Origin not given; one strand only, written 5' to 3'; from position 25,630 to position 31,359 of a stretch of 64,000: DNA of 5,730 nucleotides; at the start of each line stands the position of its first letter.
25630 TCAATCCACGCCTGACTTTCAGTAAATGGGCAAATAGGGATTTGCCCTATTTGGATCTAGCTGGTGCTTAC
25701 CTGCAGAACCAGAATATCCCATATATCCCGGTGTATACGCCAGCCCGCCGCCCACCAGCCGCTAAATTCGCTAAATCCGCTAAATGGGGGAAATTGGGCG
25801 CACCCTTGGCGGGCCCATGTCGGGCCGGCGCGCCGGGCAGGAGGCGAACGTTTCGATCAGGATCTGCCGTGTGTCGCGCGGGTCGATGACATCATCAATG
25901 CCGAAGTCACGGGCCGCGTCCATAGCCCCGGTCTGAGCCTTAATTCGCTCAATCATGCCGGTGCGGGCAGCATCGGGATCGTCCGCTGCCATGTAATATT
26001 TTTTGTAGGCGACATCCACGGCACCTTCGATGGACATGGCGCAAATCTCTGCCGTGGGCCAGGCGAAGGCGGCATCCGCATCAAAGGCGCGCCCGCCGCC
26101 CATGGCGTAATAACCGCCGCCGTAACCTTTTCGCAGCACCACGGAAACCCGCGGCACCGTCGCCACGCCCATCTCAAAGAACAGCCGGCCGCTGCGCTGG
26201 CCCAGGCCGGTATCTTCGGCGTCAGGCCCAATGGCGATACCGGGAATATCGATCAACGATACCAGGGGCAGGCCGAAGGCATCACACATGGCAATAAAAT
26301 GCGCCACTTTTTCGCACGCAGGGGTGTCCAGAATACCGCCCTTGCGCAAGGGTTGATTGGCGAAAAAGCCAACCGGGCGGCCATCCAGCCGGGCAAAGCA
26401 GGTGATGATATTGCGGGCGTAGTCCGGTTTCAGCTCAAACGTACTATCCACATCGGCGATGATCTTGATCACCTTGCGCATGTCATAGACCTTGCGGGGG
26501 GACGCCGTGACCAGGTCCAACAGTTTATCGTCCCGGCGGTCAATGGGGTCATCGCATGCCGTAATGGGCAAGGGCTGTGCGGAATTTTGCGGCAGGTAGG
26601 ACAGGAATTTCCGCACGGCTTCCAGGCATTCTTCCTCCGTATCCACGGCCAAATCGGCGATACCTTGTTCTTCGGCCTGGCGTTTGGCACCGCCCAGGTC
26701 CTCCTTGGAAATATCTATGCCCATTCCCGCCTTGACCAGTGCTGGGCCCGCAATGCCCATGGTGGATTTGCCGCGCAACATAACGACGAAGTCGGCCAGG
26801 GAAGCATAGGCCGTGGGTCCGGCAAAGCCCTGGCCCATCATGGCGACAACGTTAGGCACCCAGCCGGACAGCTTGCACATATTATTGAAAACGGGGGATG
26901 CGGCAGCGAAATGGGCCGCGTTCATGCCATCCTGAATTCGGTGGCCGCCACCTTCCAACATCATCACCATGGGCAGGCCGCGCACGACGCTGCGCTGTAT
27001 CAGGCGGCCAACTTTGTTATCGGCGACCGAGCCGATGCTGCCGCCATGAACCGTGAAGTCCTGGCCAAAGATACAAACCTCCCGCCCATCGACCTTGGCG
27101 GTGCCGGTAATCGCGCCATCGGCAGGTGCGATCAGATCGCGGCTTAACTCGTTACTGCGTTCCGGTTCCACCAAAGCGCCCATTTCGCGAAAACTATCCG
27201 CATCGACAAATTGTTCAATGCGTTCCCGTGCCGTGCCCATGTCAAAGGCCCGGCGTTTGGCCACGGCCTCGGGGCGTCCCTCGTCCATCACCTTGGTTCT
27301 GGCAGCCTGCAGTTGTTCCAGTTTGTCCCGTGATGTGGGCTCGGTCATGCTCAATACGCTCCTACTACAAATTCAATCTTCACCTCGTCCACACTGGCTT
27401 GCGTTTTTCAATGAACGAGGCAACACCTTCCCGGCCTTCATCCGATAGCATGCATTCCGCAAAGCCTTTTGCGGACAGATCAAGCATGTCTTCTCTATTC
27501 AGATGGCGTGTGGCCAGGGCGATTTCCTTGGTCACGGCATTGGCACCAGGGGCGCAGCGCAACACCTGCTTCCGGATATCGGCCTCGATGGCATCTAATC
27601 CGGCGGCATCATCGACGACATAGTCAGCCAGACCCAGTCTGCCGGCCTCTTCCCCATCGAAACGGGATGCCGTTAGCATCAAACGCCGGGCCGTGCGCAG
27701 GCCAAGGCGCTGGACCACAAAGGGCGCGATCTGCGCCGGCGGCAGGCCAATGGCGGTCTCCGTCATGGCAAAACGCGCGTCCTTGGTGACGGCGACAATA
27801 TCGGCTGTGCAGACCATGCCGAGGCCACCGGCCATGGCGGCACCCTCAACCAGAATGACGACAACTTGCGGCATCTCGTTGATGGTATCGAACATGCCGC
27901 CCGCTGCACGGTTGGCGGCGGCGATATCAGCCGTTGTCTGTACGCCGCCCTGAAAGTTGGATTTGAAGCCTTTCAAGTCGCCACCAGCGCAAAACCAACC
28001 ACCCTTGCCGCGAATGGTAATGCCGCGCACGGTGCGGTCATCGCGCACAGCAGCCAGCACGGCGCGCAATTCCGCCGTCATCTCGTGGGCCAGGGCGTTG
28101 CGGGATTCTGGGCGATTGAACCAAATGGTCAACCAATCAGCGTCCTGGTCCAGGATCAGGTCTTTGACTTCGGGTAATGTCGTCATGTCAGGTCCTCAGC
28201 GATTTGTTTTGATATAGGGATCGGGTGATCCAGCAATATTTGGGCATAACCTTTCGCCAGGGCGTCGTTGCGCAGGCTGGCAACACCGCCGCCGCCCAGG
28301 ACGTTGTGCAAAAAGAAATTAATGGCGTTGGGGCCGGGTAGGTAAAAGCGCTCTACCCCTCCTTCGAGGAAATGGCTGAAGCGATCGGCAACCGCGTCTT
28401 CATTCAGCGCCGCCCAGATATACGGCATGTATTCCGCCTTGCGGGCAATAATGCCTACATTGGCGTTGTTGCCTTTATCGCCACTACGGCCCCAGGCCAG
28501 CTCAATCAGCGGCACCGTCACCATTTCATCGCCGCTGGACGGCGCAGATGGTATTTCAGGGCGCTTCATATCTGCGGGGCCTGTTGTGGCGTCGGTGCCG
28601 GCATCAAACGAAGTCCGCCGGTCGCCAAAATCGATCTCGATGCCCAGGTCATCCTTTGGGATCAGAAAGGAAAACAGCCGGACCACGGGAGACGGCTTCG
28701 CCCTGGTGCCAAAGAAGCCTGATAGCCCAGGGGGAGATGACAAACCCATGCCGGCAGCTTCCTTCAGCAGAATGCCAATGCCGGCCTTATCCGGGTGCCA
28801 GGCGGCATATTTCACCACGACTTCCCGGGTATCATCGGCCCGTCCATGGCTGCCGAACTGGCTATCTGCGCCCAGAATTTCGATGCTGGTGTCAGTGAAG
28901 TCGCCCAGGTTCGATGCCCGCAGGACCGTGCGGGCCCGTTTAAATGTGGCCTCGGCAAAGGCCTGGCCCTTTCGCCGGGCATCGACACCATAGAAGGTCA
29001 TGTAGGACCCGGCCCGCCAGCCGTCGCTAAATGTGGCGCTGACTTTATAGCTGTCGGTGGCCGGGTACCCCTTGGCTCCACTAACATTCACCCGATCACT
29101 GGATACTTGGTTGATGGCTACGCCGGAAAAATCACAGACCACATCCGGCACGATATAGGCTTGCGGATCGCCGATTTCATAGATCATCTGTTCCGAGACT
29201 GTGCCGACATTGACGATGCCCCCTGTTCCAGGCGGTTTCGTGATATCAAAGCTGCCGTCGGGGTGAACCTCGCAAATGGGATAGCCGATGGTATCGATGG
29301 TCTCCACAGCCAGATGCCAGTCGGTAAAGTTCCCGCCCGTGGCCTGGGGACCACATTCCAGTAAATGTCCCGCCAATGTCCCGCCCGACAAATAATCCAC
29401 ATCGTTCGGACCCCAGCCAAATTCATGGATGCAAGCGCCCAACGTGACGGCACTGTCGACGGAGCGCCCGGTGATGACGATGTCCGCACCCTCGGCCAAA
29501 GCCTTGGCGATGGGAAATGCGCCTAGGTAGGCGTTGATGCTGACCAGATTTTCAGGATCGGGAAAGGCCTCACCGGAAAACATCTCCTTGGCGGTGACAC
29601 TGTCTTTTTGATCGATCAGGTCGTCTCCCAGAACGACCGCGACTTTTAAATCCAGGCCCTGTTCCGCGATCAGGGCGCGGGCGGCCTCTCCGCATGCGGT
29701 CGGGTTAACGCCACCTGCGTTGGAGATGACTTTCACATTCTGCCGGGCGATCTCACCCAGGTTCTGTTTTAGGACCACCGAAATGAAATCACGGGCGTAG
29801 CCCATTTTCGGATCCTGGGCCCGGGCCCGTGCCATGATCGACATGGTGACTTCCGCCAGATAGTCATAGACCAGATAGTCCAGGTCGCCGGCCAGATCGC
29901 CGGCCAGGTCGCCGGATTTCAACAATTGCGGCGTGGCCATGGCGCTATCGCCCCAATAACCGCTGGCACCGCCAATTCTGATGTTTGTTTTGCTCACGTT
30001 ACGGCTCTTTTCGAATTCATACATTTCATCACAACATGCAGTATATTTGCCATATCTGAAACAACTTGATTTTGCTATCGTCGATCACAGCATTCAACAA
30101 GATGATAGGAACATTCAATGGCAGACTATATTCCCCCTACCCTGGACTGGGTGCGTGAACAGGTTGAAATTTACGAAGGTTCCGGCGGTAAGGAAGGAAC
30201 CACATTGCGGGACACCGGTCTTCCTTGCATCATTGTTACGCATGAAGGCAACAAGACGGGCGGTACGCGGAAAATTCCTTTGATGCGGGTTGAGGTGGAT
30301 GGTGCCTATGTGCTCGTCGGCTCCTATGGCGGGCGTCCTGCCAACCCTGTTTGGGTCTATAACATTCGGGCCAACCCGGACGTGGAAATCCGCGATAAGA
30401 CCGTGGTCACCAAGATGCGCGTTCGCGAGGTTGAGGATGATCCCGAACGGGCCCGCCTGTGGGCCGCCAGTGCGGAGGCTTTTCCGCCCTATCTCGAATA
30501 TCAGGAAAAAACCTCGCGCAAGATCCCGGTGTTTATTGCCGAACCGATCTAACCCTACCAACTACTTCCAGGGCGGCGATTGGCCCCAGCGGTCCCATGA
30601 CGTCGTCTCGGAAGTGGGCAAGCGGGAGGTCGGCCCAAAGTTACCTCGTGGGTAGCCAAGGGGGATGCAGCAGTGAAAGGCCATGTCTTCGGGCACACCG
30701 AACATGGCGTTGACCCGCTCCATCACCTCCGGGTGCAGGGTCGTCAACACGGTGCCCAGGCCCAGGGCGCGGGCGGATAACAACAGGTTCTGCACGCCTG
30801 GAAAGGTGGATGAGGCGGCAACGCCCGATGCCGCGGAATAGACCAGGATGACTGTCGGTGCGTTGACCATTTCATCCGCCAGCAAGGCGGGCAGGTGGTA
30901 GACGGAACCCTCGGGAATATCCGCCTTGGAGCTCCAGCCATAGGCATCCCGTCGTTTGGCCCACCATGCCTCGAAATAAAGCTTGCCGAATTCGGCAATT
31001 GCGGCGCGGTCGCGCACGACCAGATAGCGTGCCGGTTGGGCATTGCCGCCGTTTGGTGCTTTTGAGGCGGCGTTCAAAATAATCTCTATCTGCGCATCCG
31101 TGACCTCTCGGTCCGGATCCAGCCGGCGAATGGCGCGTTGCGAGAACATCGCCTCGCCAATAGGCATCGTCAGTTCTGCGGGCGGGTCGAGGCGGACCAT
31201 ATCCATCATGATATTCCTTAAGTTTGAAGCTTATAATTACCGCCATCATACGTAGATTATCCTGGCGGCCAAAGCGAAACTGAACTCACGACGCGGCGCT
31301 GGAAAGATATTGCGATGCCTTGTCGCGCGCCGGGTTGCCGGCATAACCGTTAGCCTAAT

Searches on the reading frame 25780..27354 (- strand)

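Call 7: search_protein_families(library=pfam, proteins=[window:25780-27354:-])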
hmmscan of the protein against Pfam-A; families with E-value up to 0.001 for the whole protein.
window:25780-27354:- (524 aa): 2 families
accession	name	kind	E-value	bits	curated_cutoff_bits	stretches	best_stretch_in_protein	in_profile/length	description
PF01039.27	Carboxyl_trans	-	4.3e-110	369.1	22.3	1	41-502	9-474/493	Carboxyl transferase domain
PF03255.19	ACCA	-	3.3e-08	33.5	23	1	348-421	134-207/310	Acetyl co-enzyme A carboxylase carboxyltransferase-like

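Call 55: search_protein_families(library=ncbifam, proteins=[window:25780-27354:-], max_evalue=1e-10)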
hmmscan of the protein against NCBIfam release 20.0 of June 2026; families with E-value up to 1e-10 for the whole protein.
window:25780-27354:- (524 aa): 5 families
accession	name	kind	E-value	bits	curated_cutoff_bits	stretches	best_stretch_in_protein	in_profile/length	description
TIGR01117.1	mmdA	subfamily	2.4e-121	406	998.8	1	11-514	2-503/512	methylmalonyl-CoA decarboxylase subunit alpha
TIGR03133.1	malonate_beta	equivalog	1.4e-18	67.2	278.15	1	40-214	6-186/274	biotin-independent malonate decarboxylase subunit beta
NF005530.0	PRK07189.1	equivalog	1.4e-17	63.8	228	1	31-214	7-196/303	biotin-independent malonate decarboxylase subunit beta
TIGR00515.1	accD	equivalog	7.6e-15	55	317.45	1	41-215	58-243/285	acetyl-CoA carboxylase, carboxyltransferase subunit beta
NF041504.1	AccA_sub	subfamily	3.5e-11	43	300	0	337-419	70-152/257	carboxyltransferase subunit alpha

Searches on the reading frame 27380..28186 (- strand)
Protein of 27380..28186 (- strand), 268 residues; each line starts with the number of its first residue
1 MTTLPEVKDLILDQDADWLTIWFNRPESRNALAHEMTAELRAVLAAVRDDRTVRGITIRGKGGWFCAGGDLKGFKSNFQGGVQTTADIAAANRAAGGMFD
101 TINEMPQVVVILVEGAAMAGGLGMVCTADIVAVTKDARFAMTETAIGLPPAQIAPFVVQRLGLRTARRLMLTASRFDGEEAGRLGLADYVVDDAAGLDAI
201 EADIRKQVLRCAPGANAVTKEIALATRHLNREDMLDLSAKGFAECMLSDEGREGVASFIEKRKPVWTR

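Call 7: search_protein_families(library=pfam, proteins=[window:27380-28186:-])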
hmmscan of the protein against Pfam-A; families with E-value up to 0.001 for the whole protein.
window:27380-28186:- (268 aa): 2 families
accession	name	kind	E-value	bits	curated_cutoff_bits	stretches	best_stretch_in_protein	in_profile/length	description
PF00378.25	ECH_1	-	6.9e-44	150.5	27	1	20-267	8-249/251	Enoyl-CoA hydratase/isomerase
PF16113.10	ECH_2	-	5.3e-35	121.9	27.2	1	20-206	3-186/335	Enoyl-CoA hydratase/isomerase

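Call 55: search_protein_families(library=ncbifam, proteins=[window:27380-28186:-], max_evalue=1e-10)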
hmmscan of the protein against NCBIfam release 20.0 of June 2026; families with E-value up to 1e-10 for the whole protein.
window:27380-28186:- (268 aa): 66 families (the best 25 are shown)
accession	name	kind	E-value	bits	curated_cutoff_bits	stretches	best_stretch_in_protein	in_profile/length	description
NF005675.0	PRK07468.1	equivalog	1.1e-56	192.5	350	1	20-267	17-260/262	crotonase/enoyl-CoA hydratase family protein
NF004227.0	PRK05674.1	equivalog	1.3e-45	156.1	426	1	17-267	15-262/271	gamma-carboxygeranoyl-CoA hydratase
NF005879.0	PRK07827.1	equivalog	1.6e-44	152.1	283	1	17-267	16-260/261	enoyl-CoA hydratase family protein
NF051848.1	EnCoAHydtEchA19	equivalog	3.9e-42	144.6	400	1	12-267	4-256/258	enoyl-CoA hydratase EchA19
NF006008.0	PRK08139.1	equivalog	1.2e-38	133.2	313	1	13-267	16-264/266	enoyl-CoA hydratase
NF004781.0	PRK06127.1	subfamily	2.7e-37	128.9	291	1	8-267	11-267/269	enoyl-CoA hydratase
NF046063.1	oxepin_alt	equivalog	3.3e-37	128.4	300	1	13-264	5-253/254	oxepin-CoA hydrolase, alternative type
NF006100.0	PRK08252.1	subfamily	4.7e-35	121.4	282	1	10-267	5-252/254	crotonase/enoyl-CoA hydratase family protein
NF005864.0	PRK07799.1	equivalog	3e-34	118.4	316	1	7-267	7-264/266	crotonase/enoyl-CoA hydratase family protein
NF005700.0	PRK07511.1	subfamily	6.6e-34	117.7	274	1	14-267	9-259/260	enoyl-CoA hydratase family protein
NF005803.0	PRK07658.1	equivalog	1.6e-33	116.2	313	1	21-266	15-254/257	enoyl-CoA hydratase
NF004796.0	PRK06144.1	subfamily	1.8e-33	116.1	272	1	7-267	7-260/262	enoyl-CoA hydratase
NF006566.0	PRK09076.1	subfamily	2.3e-33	115.9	286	1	12-267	9-258/260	enoyl-CoA hydratase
NF042430.2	EnCoAhydt_DpgD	equivalog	3.8e-33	115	400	1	20-267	9-256/258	enoyl-CoA-hydratase DpgD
NF005804.0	PRK07659.1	equivalog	9.7e-33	113.7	311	1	8-267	6-258/260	enoyl-CoA hydratase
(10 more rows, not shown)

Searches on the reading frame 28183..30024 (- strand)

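Call 3: search_protein_families(library=pfam, proteins=[window:28183-30024:-])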
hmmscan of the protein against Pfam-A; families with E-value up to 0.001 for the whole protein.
window:28183-30024:- (613 aa): 2 families
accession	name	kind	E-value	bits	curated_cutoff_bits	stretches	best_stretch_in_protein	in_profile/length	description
PF07287.17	AtuA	-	4.2e-137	457.9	22.8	1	15-463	1-434/437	Acyclic terpene utilisation family protein AtuA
PF23544.1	AtuA_ferredoxin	-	1.5e-23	83.6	27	1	504-602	1-112/113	AtuA ferredoxin-like domain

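Call 5: search_protein_families(library=ncbifam, proteins=[window:28183-30024:-])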
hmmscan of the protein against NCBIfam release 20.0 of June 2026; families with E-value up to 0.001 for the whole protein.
window:28183-30024:- (613 aa): 0 families

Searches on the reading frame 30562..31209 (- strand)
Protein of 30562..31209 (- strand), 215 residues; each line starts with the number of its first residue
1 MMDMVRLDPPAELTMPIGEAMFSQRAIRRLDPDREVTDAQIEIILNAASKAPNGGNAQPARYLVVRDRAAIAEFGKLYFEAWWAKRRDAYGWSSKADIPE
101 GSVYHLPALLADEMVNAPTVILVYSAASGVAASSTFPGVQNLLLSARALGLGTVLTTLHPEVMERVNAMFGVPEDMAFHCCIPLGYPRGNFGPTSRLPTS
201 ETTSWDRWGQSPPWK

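Call 3: search_protein_families(library=pfam, proteins=[window:30562-31209:-])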
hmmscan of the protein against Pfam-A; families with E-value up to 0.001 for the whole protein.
window:30562-31209:- (215 aa): 2 families
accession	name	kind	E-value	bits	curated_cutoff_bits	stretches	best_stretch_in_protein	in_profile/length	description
PF00881.29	Nitroreductase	-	5.4e-24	85.7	23.5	1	25-186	5-167/167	Nitroreductase family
PF14512.11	TM1586_NiRdase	-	1.7e-05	25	27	0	114-204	63-150/215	Putative TM nitroreductase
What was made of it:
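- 30562..31209 (-): Nitroreductase-family flavoprotein. It is a possible FMN reductase partner for the LLM, but the link is weak. PF00881 (call 3).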

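Call 5: search_protein_families(library=ncbifam, proteins=[window:30562-31209:-])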
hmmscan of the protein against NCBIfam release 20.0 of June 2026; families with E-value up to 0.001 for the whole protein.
window:30562-31209:- (215 aa): 5 families
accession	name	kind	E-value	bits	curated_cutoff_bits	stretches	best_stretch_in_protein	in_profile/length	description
TIGR02476.1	BluB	equivalog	2.2e-11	43.5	150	1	18-189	10-182/205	5,6-dimethylbenzimidazole synthase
NF008033.1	PRK10765.1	equivalog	1e-06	28.4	223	0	139-200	112-173/240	oxygen-insensitive NADPH nitroreductase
NF009810.0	PRK13294.1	equivalog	8.2e-05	21.6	304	1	3-193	240-436/449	coenzyme F420-0:L-glutamate ligase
NF003768.0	PRK05365.1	equivalog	0.00011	21.8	152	0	22-73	18-69/200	malonic semialdehyde reductase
TIGR03553.1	F420_FbiB_CTERM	equivalog_domain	0.00021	21.1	249.55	0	20-195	2-183/194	F420 biosynthesis protein FbiB, C-terminal domain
